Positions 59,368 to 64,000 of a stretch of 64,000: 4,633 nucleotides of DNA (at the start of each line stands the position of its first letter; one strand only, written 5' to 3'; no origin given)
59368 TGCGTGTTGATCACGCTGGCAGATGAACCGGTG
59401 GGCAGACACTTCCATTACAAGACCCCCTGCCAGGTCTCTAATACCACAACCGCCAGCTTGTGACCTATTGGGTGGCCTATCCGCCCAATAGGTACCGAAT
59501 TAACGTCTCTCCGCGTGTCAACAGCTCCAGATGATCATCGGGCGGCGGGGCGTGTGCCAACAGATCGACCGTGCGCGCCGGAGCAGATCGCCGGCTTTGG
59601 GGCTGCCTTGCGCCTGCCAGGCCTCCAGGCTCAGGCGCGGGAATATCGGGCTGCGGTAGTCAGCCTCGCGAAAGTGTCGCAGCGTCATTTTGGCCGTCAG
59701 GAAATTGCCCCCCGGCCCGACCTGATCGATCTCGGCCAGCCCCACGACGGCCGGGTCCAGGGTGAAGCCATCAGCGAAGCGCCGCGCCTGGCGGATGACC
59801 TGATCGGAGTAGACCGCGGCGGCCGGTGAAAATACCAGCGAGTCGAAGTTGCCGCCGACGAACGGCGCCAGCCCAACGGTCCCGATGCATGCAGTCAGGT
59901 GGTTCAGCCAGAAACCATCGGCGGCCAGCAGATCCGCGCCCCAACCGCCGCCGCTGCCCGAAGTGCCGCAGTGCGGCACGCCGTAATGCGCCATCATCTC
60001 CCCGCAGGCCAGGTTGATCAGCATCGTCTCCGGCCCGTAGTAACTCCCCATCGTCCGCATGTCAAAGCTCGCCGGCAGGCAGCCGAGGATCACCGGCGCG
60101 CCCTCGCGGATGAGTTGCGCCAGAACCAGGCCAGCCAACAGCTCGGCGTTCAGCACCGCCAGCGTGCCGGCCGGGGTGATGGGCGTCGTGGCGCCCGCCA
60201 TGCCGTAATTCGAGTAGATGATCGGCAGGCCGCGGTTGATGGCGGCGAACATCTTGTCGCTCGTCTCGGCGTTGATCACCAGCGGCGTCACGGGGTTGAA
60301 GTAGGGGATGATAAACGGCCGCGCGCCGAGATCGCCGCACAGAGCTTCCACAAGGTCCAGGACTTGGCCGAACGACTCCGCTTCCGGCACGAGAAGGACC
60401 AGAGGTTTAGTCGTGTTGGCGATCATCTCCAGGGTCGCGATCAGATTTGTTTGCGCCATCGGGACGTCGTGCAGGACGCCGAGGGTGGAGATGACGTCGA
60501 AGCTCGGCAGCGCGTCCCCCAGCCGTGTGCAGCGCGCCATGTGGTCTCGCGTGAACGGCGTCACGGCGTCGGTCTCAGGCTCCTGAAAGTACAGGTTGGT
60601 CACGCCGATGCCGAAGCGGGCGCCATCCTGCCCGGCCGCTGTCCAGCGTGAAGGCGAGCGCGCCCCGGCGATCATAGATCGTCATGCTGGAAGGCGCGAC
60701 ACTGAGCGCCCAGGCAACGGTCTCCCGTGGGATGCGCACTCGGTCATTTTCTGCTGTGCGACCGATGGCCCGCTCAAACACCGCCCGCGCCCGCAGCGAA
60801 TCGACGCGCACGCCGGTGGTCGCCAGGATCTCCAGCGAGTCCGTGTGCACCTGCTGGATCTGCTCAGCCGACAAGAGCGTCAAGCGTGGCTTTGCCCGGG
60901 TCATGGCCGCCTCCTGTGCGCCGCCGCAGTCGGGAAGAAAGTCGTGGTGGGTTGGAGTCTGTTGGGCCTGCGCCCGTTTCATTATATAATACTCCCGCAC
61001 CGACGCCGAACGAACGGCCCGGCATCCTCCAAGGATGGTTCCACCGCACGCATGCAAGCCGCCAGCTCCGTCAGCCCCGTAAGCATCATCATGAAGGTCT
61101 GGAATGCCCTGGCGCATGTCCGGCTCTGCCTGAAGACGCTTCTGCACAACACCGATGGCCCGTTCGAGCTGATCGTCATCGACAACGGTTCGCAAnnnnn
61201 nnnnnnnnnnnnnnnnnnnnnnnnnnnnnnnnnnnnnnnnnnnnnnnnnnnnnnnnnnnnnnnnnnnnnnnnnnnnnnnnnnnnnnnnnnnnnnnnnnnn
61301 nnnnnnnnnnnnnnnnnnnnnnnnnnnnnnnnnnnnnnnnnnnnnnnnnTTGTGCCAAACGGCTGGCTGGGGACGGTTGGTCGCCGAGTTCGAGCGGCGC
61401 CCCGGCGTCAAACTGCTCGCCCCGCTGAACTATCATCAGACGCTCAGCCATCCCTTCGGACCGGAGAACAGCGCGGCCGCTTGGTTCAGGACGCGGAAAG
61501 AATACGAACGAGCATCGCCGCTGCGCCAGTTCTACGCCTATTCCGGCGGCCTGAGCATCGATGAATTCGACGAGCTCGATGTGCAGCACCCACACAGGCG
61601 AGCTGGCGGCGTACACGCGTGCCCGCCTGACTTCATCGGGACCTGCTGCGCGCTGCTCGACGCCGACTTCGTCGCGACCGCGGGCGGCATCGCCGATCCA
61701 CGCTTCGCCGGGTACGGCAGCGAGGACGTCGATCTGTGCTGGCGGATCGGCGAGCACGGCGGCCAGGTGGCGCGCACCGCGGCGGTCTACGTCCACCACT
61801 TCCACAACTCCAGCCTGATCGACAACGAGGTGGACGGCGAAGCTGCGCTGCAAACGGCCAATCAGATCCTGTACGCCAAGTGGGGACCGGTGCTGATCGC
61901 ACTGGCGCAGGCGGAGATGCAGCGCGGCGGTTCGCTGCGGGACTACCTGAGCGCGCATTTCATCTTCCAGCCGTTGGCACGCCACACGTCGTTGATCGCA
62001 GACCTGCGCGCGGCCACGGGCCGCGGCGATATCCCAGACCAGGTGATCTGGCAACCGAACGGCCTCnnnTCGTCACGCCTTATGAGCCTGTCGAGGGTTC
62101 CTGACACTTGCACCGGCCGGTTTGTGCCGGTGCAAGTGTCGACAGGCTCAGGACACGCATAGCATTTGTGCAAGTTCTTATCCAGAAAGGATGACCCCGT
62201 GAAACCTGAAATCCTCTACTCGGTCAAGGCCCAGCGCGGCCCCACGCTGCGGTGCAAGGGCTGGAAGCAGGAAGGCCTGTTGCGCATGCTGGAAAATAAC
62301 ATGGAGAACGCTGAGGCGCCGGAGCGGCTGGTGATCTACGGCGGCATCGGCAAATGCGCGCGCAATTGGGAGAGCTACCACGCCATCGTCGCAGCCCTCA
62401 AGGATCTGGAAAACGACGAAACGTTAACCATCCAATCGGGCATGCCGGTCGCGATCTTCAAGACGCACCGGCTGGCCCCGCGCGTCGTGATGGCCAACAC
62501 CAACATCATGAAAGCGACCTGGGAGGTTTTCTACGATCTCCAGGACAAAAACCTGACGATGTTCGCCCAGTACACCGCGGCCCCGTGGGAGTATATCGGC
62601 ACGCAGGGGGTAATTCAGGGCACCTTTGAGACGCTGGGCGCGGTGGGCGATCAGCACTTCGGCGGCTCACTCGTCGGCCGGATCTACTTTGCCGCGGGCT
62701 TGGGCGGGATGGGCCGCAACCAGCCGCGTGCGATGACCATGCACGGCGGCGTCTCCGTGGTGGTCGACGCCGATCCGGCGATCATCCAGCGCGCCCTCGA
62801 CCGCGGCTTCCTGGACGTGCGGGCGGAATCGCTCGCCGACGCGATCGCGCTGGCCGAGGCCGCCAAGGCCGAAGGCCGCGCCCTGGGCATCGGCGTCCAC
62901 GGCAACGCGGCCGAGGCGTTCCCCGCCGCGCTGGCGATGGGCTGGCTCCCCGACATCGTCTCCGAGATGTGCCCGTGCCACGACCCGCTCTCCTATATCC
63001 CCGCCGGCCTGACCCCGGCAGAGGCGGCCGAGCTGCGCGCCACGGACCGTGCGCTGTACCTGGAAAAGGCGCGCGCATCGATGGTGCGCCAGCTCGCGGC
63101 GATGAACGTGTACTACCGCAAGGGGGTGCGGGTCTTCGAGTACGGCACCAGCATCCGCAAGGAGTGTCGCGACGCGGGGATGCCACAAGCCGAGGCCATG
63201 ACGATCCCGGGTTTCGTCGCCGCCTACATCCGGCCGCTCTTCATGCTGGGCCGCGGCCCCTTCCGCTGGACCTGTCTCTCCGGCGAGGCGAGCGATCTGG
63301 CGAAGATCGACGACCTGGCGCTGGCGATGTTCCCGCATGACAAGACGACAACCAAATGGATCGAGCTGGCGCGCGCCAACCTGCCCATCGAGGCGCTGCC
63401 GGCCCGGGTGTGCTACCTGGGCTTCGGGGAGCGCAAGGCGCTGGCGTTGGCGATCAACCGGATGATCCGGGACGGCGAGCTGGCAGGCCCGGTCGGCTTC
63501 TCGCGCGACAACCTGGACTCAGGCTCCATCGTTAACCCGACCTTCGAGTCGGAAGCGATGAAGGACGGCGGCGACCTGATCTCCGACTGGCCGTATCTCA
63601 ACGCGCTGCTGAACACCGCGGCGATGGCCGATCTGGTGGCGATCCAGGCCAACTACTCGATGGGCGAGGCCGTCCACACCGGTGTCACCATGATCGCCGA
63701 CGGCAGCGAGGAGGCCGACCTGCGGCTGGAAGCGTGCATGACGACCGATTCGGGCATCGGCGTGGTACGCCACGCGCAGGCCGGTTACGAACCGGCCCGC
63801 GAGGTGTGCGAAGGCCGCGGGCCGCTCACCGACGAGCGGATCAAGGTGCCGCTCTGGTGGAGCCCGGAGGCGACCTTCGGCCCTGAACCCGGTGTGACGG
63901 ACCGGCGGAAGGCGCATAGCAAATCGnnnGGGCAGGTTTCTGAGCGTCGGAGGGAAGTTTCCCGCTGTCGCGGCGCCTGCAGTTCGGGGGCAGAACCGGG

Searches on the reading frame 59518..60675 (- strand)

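Call 105: search_protein_families(library=pfam, max_evalue=0.001, proteins=[window:59518-60675:-])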
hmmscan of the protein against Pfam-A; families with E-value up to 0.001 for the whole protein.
window:59518-60675:- (385 aa): 1 family
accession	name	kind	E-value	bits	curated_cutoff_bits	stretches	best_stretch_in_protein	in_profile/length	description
PF06253.16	MTTB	-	1.8e-45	155.3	25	1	40-363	134-462/500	Trimethylamine methyltransferase (MTTB)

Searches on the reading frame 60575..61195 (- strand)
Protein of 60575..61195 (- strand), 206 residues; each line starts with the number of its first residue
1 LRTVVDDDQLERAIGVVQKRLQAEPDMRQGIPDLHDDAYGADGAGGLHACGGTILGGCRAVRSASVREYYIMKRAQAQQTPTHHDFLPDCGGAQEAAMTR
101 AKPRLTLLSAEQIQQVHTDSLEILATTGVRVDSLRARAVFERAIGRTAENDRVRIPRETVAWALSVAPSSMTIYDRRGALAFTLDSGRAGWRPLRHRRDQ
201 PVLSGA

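Call 105: search_protein_families(library=pfam, max_evalue=0.001, proteins=[window:60575-61195:-])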
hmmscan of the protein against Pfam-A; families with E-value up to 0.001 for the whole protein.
window:60575-61195:- (206 aa): 1 family
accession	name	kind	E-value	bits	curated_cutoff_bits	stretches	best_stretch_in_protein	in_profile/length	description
PF06253.16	MTTB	-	1.1e-10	40.6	25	1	96-182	22-107/500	Trimethylamine methyltransferase (MTTB)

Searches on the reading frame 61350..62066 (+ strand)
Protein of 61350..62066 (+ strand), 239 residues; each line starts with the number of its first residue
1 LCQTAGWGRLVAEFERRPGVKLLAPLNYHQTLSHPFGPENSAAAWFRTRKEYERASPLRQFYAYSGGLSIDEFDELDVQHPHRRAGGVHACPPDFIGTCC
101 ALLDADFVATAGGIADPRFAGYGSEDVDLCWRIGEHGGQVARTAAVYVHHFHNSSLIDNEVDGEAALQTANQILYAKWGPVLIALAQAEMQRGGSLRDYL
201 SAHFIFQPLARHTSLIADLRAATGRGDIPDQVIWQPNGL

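Call 105: search_protein_families(library=pfam, max_evalue=0.001, proteins=[window:61350-62066:+])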
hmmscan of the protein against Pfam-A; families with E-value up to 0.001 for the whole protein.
window:61350-62066:+ (239 aa): 1 family
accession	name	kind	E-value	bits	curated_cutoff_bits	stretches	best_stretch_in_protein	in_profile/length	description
PF02709.20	Glyco_transf_7C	-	0.00028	20.9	23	1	95-152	19-77/78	N-terminal domain of galactosyltransferase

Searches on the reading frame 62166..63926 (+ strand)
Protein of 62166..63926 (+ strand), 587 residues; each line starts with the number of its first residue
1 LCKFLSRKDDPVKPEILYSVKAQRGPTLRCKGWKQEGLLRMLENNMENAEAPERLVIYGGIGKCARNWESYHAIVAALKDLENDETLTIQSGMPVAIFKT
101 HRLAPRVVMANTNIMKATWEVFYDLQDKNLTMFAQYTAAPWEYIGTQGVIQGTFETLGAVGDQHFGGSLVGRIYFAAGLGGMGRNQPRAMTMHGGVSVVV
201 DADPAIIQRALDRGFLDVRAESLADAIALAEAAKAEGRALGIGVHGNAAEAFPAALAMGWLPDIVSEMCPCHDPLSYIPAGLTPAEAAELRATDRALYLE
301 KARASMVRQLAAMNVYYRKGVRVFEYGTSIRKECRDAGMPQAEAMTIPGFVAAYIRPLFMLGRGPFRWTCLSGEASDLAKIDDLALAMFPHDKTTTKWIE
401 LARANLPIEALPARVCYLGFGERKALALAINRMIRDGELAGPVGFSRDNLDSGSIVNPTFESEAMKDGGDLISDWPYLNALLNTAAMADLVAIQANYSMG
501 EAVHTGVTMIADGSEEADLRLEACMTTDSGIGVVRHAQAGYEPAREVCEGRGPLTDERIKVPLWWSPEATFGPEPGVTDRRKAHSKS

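Call 105: search_protein_families(library=pfam, max_evalue=0.001, proteins=[window:62166-63926:+])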
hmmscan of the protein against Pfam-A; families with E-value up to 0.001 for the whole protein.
window:62166-63926:+ (587 aa): 3 families
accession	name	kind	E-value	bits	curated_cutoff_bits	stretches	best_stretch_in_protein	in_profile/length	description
PF17392.7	Urocanase_C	-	3.6e-69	232.6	23.6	1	357-548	1-194/196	Urocanase C-terminal domain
PF01175.24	Urocanase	-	5.2e-65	219.4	23.2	1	145-354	1-209/209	Urocanase Rossmann-like domain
PF17391.7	Urocanase_N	-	3.9e-40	137.1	23.2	1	20-141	1-126/127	Urocanase N-terminal domain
